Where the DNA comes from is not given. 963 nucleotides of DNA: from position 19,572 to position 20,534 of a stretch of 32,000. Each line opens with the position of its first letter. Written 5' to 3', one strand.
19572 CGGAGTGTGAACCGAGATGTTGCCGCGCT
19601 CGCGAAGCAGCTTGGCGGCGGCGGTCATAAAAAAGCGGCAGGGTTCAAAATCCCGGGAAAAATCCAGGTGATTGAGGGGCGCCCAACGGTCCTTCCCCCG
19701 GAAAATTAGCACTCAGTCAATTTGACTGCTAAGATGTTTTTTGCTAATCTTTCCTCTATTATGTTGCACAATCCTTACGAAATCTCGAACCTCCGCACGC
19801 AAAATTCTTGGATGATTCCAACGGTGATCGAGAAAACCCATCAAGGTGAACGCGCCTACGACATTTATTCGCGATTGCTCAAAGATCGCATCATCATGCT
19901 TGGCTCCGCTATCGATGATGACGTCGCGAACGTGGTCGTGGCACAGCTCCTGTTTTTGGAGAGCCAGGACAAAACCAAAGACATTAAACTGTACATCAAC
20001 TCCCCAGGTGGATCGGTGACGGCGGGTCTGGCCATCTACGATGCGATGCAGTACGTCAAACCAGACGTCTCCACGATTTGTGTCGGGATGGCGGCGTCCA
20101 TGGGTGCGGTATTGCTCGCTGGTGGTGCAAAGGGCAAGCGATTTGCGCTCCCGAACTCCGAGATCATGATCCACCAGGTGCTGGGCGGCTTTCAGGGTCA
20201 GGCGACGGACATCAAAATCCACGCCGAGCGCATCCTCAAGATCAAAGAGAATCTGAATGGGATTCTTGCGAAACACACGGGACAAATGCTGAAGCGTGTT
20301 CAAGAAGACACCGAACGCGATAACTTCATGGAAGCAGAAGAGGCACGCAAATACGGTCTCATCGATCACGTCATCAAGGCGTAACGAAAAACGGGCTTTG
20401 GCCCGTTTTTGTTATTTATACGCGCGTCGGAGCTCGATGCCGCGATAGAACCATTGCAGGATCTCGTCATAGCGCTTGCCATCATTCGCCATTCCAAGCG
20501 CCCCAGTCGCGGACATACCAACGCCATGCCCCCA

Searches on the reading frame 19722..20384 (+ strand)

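Call 55: search_protein_families(library=pfam, proteins=[window:19722-20384:+], max_evalue=0.01)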
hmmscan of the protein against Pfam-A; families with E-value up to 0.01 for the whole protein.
window:19722-20384:+ (220 aa): 1 family
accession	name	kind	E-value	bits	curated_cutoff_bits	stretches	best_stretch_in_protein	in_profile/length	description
PF00574.28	CLP_protease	-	7.2e-87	290.4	20.2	1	41-219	2-180/182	Clp protease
